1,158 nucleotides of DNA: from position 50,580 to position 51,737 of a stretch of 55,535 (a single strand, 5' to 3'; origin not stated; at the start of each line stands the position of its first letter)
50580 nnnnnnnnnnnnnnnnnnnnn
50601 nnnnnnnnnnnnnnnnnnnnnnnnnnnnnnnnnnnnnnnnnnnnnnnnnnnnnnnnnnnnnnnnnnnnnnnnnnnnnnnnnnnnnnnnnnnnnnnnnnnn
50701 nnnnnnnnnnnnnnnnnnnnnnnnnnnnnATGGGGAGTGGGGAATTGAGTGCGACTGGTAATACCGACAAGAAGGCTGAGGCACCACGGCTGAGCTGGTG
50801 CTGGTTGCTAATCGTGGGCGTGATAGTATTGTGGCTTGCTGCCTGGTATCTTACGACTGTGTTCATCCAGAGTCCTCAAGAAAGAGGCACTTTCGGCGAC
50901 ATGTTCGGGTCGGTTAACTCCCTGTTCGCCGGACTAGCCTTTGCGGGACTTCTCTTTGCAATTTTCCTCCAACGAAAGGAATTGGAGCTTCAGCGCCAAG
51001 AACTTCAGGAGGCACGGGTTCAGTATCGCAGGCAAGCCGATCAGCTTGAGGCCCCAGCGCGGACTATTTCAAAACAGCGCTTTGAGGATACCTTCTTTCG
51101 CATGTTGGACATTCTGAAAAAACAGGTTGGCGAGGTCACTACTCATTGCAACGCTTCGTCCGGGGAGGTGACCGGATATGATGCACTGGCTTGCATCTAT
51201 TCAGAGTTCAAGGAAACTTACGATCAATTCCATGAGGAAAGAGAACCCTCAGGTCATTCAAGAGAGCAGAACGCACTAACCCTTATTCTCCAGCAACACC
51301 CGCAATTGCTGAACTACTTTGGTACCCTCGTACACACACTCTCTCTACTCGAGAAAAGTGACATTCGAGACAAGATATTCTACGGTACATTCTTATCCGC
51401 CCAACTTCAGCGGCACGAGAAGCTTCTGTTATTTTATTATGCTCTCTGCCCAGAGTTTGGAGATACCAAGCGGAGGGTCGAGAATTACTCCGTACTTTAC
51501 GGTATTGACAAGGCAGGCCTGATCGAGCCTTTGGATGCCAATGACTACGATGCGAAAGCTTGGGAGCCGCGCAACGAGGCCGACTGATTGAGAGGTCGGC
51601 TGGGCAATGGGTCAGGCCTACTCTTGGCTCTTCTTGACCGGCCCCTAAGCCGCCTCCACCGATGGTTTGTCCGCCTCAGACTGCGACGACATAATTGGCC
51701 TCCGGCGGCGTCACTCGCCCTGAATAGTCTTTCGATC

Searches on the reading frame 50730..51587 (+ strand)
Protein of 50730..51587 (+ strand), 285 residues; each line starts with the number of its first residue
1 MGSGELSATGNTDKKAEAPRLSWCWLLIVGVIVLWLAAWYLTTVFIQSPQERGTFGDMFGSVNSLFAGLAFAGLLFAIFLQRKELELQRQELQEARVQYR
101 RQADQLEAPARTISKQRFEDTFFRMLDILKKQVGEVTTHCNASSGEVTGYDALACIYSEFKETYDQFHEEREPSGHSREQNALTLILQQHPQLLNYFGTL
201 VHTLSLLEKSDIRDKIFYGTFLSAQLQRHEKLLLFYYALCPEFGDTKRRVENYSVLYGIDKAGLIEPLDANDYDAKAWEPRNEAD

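Call 9: find_encoding_contigs(protein=window:50730-51587:+, flank=10000, max_places=10)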
Protein window:50730-51587:+ (285 aa): 1 contig read that carries it; 1 place shown.
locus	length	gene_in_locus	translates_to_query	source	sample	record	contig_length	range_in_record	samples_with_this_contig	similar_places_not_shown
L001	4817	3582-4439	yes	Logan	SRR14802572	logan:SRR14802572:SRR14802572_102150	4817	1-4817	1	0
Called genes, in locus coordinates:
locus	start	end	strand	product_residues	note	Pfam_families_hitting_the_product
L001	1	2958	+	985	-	?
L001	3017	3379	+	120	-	PF11964:SpoIIAA-like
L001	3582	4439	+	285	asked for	PF16872:putAbiC (weak)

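Call 10: find_homologous_proteins(query=window:50730-51587:+, max_evalue=0.001)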
Query window:50730-51587:+ (285 aa): 272 proteins with E <= 0.001 among 1634 candidates; the best 120 are listed.
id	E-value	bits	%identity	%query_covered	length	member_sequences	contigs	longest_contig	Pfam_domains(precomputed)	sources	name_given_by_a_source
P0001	9.6e-190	647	100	100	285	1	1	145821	PF16872.11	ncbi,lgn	-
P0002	1.9e-90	321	59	95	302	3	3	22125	-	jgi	-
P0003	2.3e-88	314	54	100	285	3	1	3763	-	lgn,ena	-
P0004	1.3e-68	249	48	93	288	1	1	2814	-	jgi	jgi:Putative phage abortive infection protein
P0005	2.6e-68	248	45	100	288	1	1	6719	-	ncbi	-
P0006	2.6e-61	225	45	96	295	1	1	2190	PF16872.11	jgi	jgi:hypothetical protein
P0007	3.3e-42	163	37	92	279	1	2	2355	PF16872.11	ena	-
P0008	2.5e-39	153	36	93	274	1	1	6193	PF16872.11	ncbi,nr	ncbi:MAG: putative phage abortive infection protein [Dehalococcoidia bacterium]|nr:putative phage ab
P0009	3.8e-38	149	39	80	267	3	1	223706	PF16872.11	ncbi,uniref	ncbi:putative phage abortive infection protein [Pseudomonas sp. zbq_18]|uniref:putative phage aborti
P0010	1.0e-37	148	35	92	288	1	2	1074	PF16872.11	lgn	-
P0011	1.1e-37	148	36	82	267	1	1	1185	PF16872.11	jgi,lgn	-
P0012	1.3e-37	148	37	87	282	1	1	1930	PF16872.11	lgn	-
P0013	2.2e-37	147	35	93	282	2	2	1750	PF16872.11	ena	-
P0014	4.0e-37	146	35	93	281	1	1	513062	PF16872.11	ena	-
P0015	4.6e-37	146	38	89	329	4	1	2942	PF16872.11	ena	-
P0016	7.5e-37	145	37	84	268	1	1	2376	PF16872.11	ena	-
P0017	5.2e-36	142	37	83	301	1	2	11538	PF16872.11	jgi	jgi:hypothetical protein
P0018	1.5e-35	141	36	86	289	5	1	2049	PF16872.11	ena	-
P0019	1.8e-35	141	35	93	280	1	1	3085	PF16872.11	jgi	jgi:hypothetical protein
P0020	3.4e-35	140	37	83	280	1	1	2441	PF16872.11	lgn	-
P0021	4.0e-35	140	33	96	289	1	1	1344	PF16872.11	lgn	-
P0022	8.0e-35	139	35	88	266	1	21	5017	PF16872.11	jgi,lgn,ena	jgi:hypothetical protein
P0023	1.2e-34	138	34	88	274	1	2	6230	PF16872.11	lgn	-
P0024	1.9e-34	137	35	94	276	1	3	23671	PF16872.11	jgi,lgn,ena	-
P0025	3.6e-34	136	35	86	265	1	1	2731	PF16872.11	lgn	-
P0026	6.3e-34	136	32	93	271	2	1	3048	PF16872.11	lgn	-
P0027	1.0e-33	135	35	89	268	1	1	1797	PF16872.11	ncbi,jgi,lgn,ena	-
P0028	1.3e-33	135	34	88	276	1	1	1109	PF16872.11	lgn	-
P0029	1.4e-33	135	34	93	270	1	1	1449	PF16872.11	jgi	jgi:Putative phage abortive infection protein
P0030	2.0e-33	134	37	89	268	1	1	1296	PF16872.11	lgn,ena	-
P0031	2.4e-33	134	36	88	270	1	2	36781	PF16872.11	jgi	jgi:hypothetical protein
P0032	3.1e-33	133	35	89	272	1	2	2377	PF16872.11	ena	-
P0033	4.1e-33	133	32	91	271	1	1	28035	PF16872.11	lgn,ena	-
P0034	4.2e-33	133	34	86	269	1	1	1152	PF16872.11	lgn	-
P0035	4.9e-33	133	31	89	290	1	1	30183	PF16872.11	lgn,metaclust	metaclust:status=active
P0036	6.5e-33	132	37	82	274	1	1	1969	PF16872.11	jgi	jgi:hypothetical protein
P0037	8.1e-33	132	35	83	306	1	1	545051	PF16872.11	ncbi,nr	ncbi:MAG: putative phage abortive infection protein [Desulfamplus sp.]|nr:putative phage abortive in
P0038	1.1e-32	132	37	88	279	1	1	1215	PF16872.11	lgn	-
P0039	1.6e-32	131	33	92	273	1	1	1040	PF16872.11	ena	-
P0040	2.1e-32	131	32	89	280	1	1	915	PF16872.11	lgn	-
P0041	2.1e-32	131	35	87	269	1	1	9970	PF16872.11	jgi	-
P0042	2.5e-32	130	35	85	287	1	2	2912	PF16872.11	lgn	-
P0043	3.3e-32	130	34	89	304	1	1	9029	PF16872.11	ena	-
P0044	3.5e-32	130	34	84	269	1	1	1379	PF16872.11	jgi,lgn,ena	-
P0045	1.5e-31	128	34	87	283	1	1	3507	PF16872.11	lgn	-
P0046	2.1e-31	127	33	90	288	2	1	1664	PF16872.11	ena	-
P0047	2.2e-31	127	34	84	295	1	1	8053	PF16872.11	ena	-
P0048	2.7e-31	127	36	85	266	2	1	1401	PF16872.11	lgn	-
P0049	2.9e-31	127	33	89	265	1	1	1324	PF16872.11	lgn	-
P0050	3.9e-31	126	34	86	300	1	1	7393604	PF16872.11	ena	-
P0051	4.1e-31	126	34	70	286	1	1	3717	PF16872.11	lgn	-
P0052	7.6e-31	126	32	91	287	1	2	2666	PF16872.11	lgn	-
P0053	7.6e-31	126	34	84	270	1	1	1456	PF16872.11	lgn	-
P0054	8.9e-31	125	35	85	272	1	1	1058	PF16872.11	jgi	jgi:uncharacterized protein YjbI with pentapeptide repeats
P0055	1.1e-30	125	32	84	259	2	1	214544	PF16872.11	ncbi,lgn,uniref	ncbi:putative phage abortive infection protein [Pseudomonas sp. EA_35y_Pfl2_R5]|uniref:putative phag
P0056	1.2e-30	125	33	91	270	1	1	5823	PF16872.11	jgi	jgi:hypothetical protein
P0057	1.4e-30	125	34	85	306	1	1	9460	PF16872.11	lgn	-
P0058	4.0e-30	123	33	89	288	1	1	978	PF16872.11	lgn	-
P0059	1.0e-29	122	31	94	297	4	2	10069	PF16872.11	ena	-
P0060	1.4e-29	121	34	94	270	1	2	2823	PF16872.11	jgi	jgi:hypothetical protein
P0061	2.2e-29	121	33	94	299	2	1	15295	PF16872.11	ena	-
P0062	4.5e-29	120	33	88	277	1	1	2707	PF16872.11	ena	-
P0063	4.8e-29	120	32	91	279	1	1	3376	PF16872.11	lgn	-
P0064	6.5e-29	119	34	86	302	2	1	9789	PF16872.11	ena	-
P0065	6.6e-29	119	34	92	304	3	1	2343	PF16872.11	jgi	jgi:hypothetical protein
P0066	7.6e-29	119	36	75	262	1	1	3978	PF16872.11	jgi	jgi:hypothetical protein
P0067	7.9e-29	119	34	92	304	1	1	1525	PF16872.11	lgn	-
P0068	9.5e-29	119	33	89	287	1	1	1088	PF16872.11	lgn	-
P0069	1.8e-28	118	34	89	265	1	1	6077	PF16872.11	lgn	-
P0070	2.5e-28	117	32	94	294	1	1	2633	PF16872.11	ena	-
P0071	3.2e-28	117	32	96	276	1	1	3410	PF16872.11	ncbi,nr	ncbi:MAG: putative phage abortive infection protein [bacterium]|nr:putative phage abortive infection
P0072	4.1e-28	117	34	88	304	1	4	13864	PF16872.11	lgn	-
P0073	4.2e-28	117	32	88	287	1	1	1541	PF16872.11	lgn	-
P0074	4.5e-28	116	30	92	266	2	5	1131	PF16872.11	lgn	-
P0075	4.7e-28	116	34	78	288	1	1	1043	PF16872.11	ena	-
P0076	5.4e-28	116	34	88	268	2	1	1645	PF16872.11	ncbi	ncbi:MAG TPA: putative phage abortive infection protein, partial [Rhodocyclaceae bacterium]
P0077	5.8e-28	116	35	82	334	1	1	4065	PF16872.11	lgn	-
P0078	5.9e-28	116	34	92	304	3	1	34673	PF16872.11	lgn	-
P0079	7.1e-28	116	32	87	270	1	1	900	PF16872.11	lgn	-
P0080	7.6e-28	116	31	87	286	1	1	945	PF16872.11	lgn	-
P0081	1.1e-27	115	33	87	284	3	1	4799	PF16872.11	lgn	-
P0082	1.1e-27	115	33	86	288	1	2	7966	PF16872.11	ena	-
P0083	1.5e-27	115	31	88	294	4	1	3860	PF16872.11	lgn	-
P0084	1.6e-27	115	33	85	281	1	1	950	PF16872.11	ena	-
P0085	2.0e-27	114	32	87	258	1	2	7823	PF16872.11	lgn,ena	-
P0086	5.3e-27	113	34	73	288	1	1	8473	PF16872.11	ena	-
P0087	6.4e-27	113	37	78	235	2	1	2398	PF16872.11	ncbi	-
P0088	7.5e-27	112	33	88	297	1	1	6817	PF16872.11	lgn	-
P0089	7.9e-27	112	30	84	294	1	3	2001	PF16872.11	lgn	-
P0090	8.0e-27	112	35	83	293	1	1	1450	PF16872.11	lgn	-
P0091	8.3e-27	112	31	94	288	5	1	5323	PF16872.11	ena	-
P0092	8.8e-27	112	33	88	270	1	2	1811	PF16872.11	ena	-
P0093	9.6e-27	112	33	78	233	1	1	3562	PF16872.11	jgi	jgi:hypothetical protein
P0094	9.7e-27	112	32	93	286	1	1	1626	PF16872.11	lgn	-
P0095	1.3e-26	112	32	93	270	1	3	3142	PF16872.11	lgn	-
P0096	1.5e-26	111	33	87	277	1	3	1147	PF16872.11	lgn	-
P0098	1.7e-26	111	32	85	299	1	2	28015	PF16872.11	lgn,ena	-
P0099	2.3e-26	111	31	90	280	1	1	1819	PF16872.11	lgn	-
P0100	2.5e-26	111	33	87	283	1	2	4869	PF16872.11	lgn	-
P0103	5.9e-26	109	34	85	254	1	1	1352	PF16872.11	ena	-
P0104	1.0e-25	109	33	87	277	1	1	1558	PF16872.11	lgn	-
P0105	1.3e-25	108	43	46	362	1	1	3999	PF16872.11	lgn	-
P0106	1.5e-25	108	33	80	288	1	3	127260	PF16872.11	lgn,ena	-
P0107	1.9e-25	108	33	70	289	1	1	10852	PF16872.11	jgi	jgi:hypothetical protein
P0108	1.9e-25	108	33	81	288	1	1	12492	PF16872.11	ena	-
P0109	1.9e-25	108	32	87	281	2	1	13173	PF16872.11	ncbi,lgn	ncbi:MAG: putative phage abortive infection protein [Sulfitobacter sp.]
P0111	2.3e-25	108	31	86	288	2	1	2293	PF16872.11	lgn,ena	-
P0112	3.9e-25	107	35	81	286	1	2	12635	PF16872.11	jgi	-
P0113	5.2e-25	106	31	89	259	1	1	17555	PF16872.11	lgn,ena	-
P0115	8.0e-25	106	31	90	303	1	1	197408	PF16872.11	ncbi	-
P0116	8.7e-25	106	33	85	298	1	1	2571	PF16872.11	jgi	jgi:Putative phage abortive infection protein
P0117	9.7e-25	106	31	92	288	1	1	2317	PF16872.11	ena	-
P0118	9.7e-25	105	30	95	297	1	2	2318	PF16872.11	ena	-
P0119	2.5e-24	104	30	95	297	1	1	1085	PF16872.11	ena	-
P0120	2.7e-24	104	34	88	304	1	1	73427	PF16872.11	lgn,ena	-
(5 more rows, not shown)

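Call 11: find_encoding_contigs(protein=P0002, flank=10000, max_places=4)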
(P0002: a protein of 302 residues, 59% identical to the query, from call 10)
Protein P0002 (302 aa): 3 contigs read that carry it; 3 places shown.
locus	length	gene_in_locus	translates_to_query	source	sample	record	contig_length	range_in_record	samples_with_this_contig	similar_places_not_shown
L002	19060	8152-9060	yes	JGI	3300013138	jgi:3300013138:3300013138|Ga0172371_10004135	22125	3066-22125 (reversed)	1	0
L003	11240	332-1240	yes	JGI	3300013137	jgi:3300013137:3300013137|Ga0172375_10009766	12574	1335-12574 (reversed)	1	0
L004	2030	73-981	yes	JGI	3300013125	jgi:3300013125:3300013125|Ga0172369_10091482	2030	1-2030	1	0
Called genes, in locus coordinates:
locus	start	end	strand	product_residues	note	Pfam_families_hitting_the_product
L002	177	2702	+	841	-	PF11897:DUF3417, PF00343:Phosphorylase, PF28476:GlgP_C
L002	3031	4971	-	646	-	-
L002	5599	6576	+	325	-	PF08279:HTH_11, PF13280:WYL, PF25583:WCX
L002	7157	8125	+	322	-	PF20208:ARPP-1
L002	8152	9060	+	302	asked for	-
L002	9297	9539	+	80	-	-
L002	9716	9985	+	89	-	PF04365:BrnT_toxin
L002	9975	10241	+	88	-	-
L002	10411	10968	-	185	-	-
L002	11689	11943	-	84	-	PF02604:PhdYeFM_antitox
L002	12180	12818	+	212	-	PF13411:MerR_1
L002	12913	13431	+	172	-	-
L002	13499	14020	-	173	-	PF12686:DUF3800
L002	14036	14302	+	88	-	-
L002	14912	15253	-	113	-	-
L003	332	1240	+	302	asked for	-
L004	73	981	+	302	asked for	-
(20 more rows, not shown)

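Call 12: find_encoding_contigs(protein=P0005, flank=10000, max_places=4)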
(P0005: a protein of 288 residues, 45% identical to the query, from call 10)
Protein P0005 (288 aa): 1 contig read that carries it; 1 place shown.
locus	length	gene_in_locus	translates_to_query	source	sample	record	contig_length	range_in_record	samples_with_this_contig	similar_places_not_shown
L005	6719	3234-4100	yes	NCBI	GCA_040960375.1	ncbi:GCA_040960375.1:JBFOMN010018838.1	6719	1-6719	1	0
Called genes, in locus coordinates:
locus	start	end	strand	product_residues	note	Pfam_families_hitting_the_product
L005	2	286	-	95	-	?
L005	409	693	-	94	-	PF17253:DUF5320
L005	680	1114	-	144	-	-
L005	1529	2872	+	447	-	PF00989:PAS, PF08448:PAS_4, PF13426:PAS_9, PF00158:Sigma54_activat, PF14532:Sigma54_activ_2, PF07728:AAA_5, PF25601:AAA_lid_14, PF02954:HTH_8, +2 more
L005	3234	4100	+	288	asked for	-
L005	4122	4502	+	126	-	PF04365:BrnT_toxin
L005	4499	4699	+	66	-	-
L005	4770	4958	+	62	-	-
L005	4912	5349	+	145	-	-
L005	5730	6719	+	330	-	?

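Call 26: search_solved_structures(query=window:50730-51587:+, max_evalue=1)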
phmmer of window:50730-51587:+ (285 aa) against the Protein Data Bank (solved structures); distinct sequences matched with E-value up to 1: 2.
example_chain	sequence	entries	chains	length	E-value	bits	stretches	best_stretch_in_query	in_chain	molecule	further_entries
7np7_C1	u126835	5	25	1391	0.33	13.5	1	23-111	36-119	ESX-5 secretion system protein EccC5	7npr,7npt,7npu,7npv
6s1k_A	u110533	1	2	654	0.4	13.2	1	169-230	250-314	Chemotaxis protein CheA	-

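Call 34: find_related_loci(query=A1, collection=metagenome_contigs, flank=8000)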
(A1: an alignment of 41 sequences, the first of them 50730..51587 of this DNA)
Query A1 (285 aa) in metagenome_contigs; peptide patterns used: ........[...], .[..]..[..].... (x = any residue, [..] = any of these).
600 stretches matched a pattern (row limit reached: there are more); 431 encode a relative of the query (tblastn E <= 1e-3); the best 80 are kept; 80 distinct loci.
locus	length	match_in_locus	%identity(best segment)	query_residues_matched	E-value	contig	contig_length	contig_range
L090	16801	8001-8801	59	13-283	2e-95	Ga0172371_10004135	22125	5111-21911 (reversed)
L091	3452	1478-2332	54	1-285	2e-95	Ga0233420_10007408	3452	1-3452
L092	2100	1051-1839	38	19-279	1e-46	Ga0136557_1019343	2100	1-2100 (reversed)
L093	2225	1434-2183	35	14-259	1e-42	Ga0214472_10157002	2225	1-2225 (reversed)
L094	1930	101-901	35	22-281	4e-41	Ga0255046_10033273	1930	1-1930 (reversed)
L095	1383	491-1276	36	19-278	4e-41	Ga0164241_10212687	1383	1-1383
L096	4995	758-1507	35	28-278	9e-40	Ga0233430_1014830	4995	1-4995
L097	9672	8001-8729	34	27-269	3e-38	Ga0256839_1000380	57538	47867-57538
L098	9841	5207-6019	34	7-277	2e-38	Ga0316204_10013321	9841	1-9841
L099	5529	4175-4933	34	12-266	3e-37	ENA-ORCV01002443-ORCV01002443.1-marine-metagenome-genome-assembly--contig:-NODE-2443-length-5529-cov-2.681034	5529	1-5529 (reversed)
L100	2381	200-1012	34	19-285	6e-37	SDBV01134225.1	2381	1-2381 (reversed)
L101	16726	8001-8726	36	27-269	9e-37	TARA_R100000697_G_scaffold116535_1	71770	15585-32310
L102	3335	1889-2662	33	25-278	1e-35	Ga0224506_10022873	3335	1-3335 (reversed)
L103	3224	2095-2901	32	19-282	2e-35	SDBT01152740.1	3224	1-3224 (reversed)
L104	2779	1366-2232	31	7-278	3e-35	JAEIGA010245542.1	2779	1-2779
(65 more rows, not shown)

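Call 35: find_related_loci(query=A1, collection=viral_contigs, flank=8000)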
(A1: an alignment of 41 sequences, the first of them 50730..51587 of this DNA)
Query A1 (285 aa) in viral_contigs; peptide patterns used: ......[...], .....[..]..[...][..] (x = any residue, [..] = any of these).
290 stretches matched a pattern; 93 encode a relative of the query (tblastn E <= 1e-3); the best 80 are kept; 79 distinct loci.
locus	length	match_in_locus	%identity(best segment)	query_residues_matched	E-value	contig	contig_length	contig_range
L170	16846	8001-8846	31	21-281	2e-38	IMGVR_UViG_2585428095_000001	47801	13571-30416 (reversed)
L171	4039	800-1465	34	24-236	4e-32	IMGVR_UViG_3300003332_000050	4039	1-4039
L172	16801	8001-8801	32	12-278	6e-32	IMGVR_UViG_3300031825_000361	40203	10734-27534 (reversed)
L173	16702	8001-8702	29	23-266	1e-29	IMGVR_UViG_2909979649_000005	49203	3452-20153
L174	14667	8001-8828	29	5-278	4e-29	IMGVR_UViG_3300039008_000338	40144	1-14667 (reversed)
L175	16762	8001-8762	30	31-265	7e-29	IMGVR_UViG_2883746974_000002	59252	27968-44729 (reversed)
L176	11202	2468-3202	30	17-269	2e-28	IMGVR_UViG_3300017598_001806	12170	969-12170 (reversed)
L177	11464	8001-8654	30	26-252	9e-28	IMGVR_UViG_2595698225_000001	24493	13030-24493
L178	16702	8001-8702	31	23-259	6e-28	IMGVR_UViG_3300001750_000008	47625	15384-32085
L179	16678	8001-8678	34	52-267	5e-28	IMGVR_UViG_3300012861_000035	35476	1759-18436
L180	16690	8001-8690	33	23-256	3e-27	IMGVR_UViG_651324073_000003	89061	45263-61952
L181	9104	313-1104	30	26-282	3e-26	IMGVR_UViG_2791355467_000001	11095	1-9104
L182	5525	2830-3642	27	9-261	6e-26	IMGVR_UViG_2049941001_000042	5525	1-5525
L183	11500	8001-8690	33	23-256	5e-26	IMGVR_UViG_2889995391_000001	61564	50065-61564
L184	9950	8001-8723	27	25-272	9e-26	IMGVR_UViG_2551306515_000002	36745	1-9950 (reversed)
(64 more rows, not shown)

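Call 39: search_protein_families(library=ncbifam, proteins=[window:50730-51587:+], max_evalue=0.01)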
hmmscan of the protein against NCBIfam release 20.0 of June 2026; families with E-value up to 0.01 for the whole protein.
window:50730-51587:+ (285 aa): 1 family
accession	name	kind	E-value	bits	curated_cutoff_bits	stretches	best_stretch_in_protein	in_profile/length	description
NF058591.1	archaellum_scaf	equivalog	0.0032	17.1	225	1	70-146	22-97/250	archaellum flagellar motor scaffold protein FlaX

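Call 40: search_protein_families(library=phrogs, proteins=[window:50730-51587:+], max_evalue=0.01)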
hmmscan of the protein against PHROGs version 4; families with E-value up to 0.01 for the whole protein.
window:50730-51587:+ (285 aa): 1 family
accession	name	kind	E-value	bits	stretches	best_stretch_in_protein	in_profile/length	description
phrog_8999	-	unknown function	5e-19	69.9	1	32-262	17-246/270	-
